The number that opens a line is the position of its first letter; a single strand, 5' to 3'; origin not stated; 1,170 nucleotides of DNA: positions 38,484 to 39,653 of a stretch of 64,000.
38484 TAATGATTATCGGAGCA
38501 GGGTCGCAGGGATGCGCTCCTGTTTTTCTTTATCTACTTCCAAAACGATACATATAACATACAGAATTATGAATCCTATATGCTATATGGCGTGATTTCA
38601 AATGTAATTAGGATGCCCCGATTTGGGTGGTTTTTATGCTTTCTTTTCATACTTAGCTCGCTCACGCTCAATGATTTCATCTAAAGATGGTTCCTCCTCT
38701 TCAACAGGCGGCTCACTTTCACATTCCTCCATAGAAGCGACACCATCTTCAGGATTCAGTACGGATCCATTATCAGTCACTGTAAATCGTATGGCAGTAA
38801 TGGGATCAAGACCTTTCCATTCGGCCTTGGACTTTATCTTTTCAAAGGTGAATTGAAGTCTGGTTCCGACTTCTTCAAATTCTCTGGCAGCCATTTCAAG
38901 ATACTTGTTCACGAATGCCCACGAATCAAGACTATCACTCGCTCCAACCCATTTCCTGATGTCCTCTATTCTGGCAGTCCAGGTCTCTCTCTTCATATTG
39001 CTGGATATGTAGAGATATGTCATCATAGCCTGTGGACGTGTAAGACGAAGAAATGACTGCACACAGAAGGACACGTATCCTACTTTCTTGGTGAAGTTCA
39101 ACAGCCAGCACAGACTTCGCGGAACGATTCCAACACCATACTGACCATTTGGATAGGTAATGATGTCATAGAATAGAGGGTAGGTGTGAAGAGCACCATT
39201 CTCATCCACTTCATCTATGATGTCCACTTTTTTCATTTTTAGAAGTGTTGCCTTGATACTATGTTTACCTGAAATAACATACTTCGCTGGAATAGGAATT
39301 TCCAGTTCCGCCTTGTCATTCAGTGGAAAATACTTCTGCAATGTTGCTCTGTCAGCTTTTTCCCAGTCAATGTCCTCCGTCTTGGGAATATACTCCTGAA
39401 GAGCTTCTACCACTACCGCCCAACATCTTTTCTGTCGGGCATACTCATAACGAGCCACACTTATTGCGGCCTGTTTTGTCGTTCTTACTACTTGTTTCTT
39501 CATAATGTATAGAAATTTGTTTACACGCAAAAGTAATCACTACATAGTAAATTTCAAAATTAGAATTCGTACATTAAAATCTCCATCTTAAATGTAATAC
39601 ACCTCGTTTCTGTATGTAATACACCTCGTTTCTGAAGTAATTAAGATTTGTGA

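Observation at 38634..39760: Plasmid-style replication module 1: Rep-like gene, iterons, phased TCGGGA repeats and AATAGTA repeats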

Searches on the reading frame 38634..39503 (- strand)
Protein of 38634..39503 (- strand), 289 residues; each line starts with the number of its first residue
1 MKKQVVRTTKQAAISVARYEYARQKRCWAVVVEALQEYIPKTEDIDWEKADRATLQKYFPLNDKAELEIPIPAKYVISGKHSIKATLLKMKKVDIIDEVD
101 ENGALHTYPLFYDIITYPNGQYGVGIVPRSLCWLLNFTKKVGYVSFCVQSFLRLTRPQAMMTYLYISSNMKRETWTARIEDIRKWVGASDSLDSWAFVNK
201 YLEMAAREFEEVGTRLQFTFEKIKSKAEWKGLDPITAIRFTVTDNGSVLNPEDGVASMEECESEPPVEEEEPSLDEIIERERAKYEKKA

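Call 3: search_protein_families(library=pfam, proteins=[window:38634-39503:-], max_evalue=1)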
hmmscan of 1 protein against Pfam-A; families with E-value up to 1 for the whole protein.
window:38634-39503:- (289 aa): 3 families
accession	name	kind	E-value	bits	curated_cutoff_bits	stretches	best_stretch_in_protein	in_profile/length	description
PF21205.3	Rep3_C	-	0.0038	17.9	21.1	1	179-241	2-58/59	Initiator Rep protein, WH2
PF10230.15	LIDHydrolase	-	0.065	13.4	27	1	103-226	112-221/262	Lipid-droplet associated hydrolase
PF00767.23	Poty_coat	-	0.16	11.9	27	0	21-59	25-64/244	Potyvirus coat protein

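Call 4: search_protein_families(library=phrogs, proteins=[window:38634-39503:-], max_evalue=0.01)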
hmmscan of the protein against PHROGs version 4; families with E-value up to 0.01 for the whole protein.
window:38634-39503:- (289 aa): 0 families

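Call 8: search_solved_structures(query=window:38634-39503:-, max_evalue=10, show_alignments=2)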
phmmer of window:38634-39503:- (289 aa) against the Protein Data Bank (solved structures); distinct sequences matched with E-value up to 10: 4.
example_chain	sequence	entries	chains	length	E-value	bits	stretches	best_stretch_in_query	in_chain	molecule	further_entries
3g2s_A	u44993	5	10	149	0.094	15.1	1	170-251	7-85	ADP-ribosylation factor-binding protein GGA1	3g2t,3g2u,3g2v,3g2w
1jwf_A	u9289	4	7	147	0.099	15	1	171-251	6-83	ADP-ribosylation factor binding protein GGA1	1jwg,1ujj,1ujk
1py1_A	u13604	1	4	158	0.12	14.8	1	171-251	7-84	ADP-ribosylation factor binding protein GGA1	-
1jpl_A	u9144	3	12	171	0.83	12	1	183-247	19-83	ADP-RIBOSYLATION FACTOR BINDING PROTEIN GGA3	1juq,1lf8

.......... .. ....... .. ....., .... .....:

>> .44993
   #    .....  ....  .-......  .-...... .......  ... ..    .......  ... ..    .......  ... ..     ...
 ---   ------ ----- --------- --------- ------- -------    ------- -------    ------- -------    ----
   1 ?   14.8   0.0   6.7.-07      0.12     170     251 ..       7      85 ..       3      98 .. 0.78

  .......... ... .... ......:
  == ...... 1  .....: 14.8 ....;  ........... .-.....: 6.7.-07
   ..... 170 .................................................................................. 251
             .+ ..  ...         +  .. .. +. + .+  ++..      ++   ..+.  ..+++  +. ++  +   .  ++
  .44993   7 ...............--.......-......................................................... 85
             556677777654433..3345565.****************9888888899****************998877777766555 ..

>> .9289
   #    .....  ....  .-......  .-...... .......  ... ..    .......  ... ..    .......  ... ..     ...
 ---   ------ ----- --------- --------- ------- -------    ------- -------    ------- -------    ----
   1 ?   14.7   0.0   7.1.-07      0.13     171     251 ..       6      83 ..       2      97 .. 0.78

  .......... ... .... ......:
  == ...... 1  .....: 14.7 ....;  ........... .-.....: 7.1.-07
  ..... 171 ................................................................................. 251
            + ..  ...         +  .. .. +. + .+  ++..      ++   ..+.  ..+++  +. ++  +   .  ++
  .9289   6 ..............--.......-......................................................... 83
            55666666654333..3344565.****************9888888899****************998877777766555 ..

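Call 9: find_homologous_proteins(query=window:38634-39503:-, max_evalue=0.001)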
Query window:38634-39503:- (289 aa): 21 proteins with E <= 0.001 among 616 candidates.
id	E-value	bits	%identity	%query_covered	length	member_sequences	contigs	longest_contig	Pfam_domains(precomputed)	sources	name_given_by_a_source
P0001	1.1e-190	650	99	100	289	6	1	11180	-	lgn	-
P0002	1.0e-158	545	85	95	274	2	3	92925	-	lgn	-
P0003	2.5e-150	517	80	99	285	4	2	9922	-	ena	-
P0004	7.0e-117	408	62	100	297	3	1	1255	-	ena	-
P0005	1.0e-114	401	63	100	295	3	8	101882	-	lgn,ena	-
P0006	4.1e-113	395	61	100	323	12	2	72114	-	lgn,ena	-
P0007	6.0e-97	342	52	96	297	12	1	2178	-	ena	-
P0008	2.5e-95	337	54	100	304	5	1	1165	-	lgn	-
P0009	4.4e-87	310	50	100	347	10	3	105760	-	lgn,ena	-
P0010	9.1e-76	273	52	85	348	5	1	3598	-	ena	-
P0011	3.9e-75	271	48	100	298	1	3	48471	PF21205.4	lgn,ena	-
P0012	1.1e-72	263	47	100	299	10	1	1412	PF21205.4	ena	-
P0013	1.9e-67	245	43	100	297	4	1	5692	-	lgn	-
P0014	1.1e-66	243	46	87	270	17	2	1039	-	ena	-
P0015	3.4e-66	241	42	100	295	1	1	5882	PF21205.4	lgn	-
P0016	2.2e-65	239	41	100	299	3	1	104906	PF21205.4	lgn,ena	-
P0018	3.7e-53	199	44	83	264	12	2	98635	-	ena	-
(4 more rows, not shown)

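Call 10: search_protein_families(library=ncbifam, proteins=[window:38634-39503:-], max_evalue=1)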
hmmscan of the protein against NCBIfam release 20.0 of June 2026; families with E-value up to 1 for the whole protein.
window:38634-39503:- (289 aa): 0 families

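Call 12: search_solved_structures(query=A1, max_evalue=10, show_alignments=3)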
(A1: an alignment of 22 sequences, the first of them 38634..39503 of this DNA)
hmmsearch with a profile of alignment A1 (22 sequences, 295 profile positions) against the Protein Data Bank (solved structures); distinct sequences matched with E-value up to 10: 0.

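Call 14: search_protein_families(library=pfam, alignment_id=A1, max_evalue=0.1)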
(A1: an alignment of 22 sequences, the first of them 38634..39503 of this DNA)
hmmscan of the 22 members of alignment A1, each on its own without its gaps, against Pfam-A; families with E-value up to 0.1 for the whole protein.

A. member 1, window:38634-39503:- (289 aa): 2 families
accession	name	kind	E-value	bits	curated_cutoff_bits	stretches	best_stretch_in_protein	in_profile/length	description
PF21205.3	Rep3_C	-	0.0038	17.9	21.1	1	179-241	2-58/59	Initiator Rep protein, WH2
PF10230.15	LIDHydrolase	-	0.065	13.4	27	1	103-226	112-221/262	Lipid-droplet associated hydrolase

B. families by the number of members that match (of 22 scanned): 6 families
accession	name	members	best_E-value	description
PF21205.3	Rep3_C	14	7.5e-06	Initiator Rep protein, WH2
PF01051.27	Rep3_N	6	0.00012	Initiator Replication protein, WH1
PF10230.15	LIDHydrolase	2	0.065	Lipid-droplet associated hydrolase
PF10134.15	RPA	1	0.021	Replication initiator protein A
PF22167.2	PH0730-like_N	1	0.035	PH0730-like, N-terminal domain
PF01325.25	Fe_dep_repress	1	0.092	Iron dependent repressor, N-terminal DNA binding domain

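Call 23: find_encoding_contigs(protein=P0002, flank=3000, max_places=2)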
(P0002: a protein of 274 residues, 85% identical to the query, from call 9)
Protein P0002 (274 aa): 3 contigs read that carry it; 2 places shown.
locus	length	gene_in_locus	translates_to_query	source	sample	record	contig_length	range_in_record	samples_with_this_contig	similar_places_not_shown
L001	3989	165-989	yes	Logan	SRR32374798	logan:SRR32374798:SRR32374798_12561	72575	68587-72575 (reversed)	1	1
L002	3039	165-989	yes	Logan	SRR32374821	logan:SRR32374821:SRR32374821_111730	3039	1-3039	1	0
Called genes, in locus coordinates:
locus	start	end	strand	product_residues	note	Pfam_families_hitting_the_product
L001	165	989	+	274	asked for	-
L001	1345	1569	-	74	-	-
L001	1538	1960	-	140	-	-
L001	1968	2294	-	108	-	-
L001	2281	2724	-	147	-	-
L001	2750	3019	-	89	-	-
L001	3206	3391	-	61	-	-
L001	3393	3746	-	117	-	-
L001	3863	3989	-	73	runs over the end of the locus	PF02086:MethyltransfD12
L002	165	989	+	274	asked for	-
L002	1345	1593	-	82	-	-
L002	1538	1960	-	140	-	-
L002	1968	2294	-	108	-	-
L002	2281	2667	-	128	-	-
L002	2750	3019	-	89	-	-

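Call 24: find_encoding_contigs(protein=P0005, flank=3000, max_places=2)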
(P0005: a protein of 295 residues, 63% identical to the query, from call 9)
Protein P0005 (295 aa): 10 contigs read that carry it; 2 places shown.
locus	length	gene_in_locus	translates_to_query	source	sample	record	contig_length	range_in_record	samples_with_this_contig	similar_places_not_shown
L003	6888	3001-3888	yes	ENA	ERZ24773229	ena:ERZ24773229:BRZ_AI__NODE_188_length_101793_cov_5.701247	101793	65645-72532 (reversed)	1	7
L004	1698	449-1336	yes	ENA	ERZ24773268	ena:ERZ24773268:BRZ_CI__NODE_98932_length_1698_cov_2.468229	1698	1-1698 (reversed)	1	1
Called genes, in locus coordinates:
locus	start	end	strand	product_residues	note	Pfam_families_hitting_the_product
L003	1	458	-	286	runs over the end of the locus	-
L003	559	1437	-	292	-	PF18847:LPD29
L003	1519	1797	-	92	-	-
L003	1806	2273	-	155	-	-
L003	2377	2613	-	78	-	-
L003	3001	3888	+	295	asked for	-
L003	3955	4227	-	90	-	-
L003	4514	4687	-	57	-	-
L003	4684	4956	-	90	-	-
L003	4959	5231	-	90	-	-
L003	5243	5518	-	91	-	-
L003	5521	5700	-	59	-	-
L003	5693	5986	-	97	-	-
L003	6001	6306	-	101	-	-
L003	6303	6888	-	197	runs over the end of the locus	PF04542:Sigma70_r2, PF08281:Sigma70_r4_2 (weak)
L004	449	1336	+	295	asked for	-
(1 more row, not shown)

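Call 25: find_encoding_contigs(protein=P0009, flank=3000, max_places=2)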
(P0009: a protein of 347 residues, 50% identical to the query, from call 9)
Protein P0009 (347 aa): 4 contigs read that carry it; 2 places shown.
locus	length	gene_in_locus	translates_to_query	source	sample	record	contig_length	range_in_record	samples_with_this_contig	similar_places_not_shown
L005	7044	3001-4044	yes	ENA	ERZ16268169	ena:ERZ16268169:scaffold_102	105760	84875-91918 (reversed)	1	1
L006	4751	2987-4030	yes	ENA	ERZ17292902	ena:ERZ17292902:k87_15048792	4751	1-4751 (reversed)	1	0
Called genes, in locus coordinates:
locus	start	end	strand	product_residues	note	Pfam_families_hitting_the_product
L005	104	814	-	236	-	-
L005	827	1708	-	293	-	PF18847:LPD29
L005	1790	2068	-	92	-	-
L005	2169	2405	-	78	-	-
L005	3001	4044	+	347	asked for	-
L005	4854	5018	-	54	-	-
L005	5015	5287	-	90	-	-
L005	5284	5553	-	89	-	-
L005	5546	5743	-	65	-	-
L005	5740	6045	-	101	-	-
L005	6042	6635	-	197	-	PF04542:Sigma70_r2, PF08281:Sigma70_r4_2 (weak), PF04545:Sigma70_r4 (weak)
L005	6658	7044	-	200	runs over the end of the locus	-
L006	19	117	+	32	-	-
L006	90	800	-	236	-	-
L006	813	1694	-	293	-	PF18847:LPD29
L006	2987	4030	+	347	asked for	-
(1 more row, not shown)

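Call 27: predict_structure(alignment_id=A1)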
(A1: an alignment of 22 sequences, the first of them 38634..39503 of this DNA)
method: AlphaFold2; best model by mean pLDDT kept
length: 289 residues; sequences in the alignment: 22
mean_pLDDT: 82.3   pTM: 0.80
mean pLDDT of the five models: 82.3, 80.2, 78.6, 74.3, 71.6
residues with pLDDT >= 90: 111; 70-90: 134; 50-70: 21; < 50: 23
segments of 3 or more residues with pLDDT < 50: 253-272
pLDDT, mean of each block of 10 residues (from residue 1): 74 91 92 85 78 88 90 75 85 84 83 84 89 74 86 94 93 89 94 93 97 93 84 89 84 46 38 68 66
secondary structure, 60 per line:
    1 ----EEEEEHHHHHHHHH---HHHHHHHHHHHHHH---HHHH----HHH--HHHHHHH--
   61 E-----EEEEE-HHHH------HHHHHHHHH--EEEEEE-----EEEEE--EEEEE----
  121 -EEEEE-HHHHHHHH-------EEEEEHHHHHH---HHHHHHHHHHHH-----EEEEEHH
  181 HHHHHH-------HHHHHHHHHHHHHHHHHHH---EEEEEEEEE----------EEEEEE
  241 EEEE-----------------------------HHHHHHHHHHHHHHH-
elements in order: E5-9 H10-18 H22-35 H39-42 H52-58 E67-71 H73-76 H83-91 E94-99 E105-109 E112-116 E122-126 H128-135 E143-147 H148-153 H157-168 E174-178 H179-186 H194-212 E216-224 E235-244 H274-288

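Call 30: fold_search(model_id=the predicted structure, library=pdb)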
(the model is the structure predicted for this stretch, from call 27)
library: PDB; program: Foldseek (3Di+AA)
matches with E <= 10: 466; with E <= 0.001: 46
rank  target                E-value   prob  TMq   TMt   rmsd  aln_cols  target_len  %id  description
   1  9yzl_C                2.3e-08  1.00  0.51  0.65   8.1       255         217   16  Isoreticular co-crystal of Replication Initiator Protein REPE54 and asymmetrical expanded duplex (31mer) containing th (released 2026-02-18)
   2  2nra_C                4.5e-08  1.00  0.53  0.60   5.8       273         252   14  Crystal structure of Pi initiator protein in complex with iteron DNA (released 2006-11-14)
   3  9yzc_C                4.8e-08  1.00  0.53  0.68   5.2       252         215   16  Isoreticular co-crystal 1 with asymmetrical expanded duplex (31mer) containing insert sequence CGCGCGCGCG (released 2026-02-18)
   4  1rep_C                6.4e-08  1.00  0.53  0.69   4.7       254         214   16  CRYSTAL STRUCTURE OF REPLICATION INITIATOR PROTEIN REPE54 OF MINI-F PLASMID COMPLEXED WITH AN ITERON DNA (released 2000-02-09)
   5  9yzn_C                6.8e-08  1.00  0.48  0.62   8.3       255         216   16  Isoreticular co-crystal 1 with asymmetrical expanded duplex (31mer) containing insert sequence TGATGAGCAG and loaded w (released 2026-02-18)
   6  7soz_C                7.7e-08  1.00  0.51  0.64   7.8       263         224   15  Replication Initiator Protein REPE54 and cognate DNA sequence with terminal three prime phosphates chemically crosslin (released 2021-11-10)
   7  9nb0_C                9.2e-08  1.00  0.53  0.68   5.2       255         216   16  Isoreticular, Porous co-crystal of Replication Initiator Protein REPE54 and asymmetrical expanded duplex (31mer) conta (released 2026-02-18)
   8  9yzg_C                9.8e-08  1.00  0.52  0.66   5.2       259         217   16  Isoreticular co-crystal 1 with asymmetrical expanded duplex (31mer) containing insert sequence ATGAGTCATA (released 2026-02-18)
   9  9z1b_C                1.2e-07  1.00  0.51  0.65   7.9       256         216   16  Isoreticular co-crystal 1 with asymmetrical expanded duplex (31mer) containing insert sequence CCGCGCAGGC, crystal soa (released 2026-02-18)
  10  9yzm_C                1.3e-07  1.00  0.52  0.67   8.2       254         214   16  Isoreticular co-crystal 1 with asymmetrical expanded duplex (31mer) containing insert sequence CTAATTAGGC and loaded w (released 2026-02-18)
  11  9z1d_C                1.3e-07  1.00  0.49  0.63   8.3       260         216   16  Isoreticular co-crystal 1 with asymmetrical expanded duplex (31mer) containing insert sequence GCTTGATGAG, crystal soa (released 2026-02-18)
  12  9yzf_C                1.6e-07  1.00  0.53  0.67   5.3       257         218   16  Isoreticular co-crystal 1 with asymmetrical expanded duplex (31mer) containing insert sequence AATTAGGCCG (released 2026-02-18)
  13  9yzs_C                1.8e-07  1.00  0.50  0.65   8.2       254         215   16  Isoreticular co-crystal 1 with asymmetrical expanded duplex (31mer) containing insert sequence TAATTAGGCCG and loaded  (released 2026-02-18)
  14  7rva_C                2.7e-07  1.00  0.53  0.67   5.4       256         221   16  Updated Crystal Structure of Replication Initiator Protein REPE54. (released 2021-09-01)
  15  7u7o_C                2.7e-07  1.00  0.49  0.63   8.3       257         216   16  Isoreticular, interpenetrating co-crystal of Replication Initiator Protein REPE54 and symmetrical expanded duplex (31m (released 2023-03-29)
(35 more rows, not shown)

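Call 33: find_related_loci(query=A1, collection=viral_contigs, flank=2500)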
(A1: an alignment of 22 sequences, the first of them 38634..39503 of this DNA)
Query A1 (289 aa) in viral_contigs; peptide patterns used: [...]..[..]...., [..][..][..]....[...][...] (x = any residue, [..] = any of these).
64 stretches matched a pattern; 3 encode a relative of the query (tblastn E <= 1e-3); 3 distinct loci.
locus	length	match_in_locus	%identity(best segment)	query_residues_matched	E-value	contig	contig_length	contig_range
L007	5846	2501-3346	80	1-285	2e-155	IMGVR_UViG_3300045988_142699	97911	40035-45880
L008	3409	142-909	46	1-250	3e-75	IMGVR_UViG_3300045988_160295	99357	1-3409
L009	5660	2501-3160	33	3-221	2e-33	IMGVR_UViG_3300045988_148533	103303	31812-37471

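Call 34: search_protein_representatives(alignment_id=A1)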
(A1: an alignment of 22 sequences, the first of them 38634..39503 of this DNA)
Query: 22 sequences, 295 profile positions. Proteins with E-value up to 0.001 (for the whole library): 171; up to 1e-10: 26; up to 1e-30: 13. The best 150 are listed.
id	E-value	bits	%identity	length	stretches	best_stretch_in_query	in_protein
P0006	5.4e-141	485.4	-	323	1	1-295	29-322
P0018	2.0e-116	404.7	-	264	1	2-255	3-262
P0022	2.6e-48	181.2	-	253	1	2-254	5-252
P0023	5.1e-47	176.9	-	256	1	2-250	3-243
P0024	2.8e-46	174.5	-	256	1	3-260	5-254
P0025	6.9e-42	160.0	-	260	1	3-253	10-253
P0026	5.7e-41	157.0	-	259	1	4-252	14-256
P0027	5.4e-40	153.8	-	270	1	2-276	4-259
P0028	2.1e-39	151.9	-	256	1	2-255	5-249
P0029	5.3e-37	144.0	-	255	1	7-254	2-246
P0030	9.2e-36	139.9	-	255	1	3-252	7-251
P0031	1.9e-32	129.1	-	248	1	2-251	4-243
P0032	1.1e-31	126.5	-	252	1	3-253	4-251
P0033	1.7e-29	119.4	-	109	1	189-294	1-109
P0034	2.9e-29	118.6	-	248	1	1-253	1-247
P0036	8.5e-23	97.4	-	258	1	1-255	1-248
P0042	9.6e-16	74.2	-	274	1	31-258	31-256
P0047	4.5e-09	52.3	-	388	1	98-270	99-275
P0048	5.7e-09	52.0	-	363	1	101-283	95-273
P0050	8.5e-09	51.4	-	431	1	81-255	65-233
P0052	1.8e-08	50.4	-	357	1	57-250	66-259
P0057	3.2e-08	49.6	-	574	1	90-270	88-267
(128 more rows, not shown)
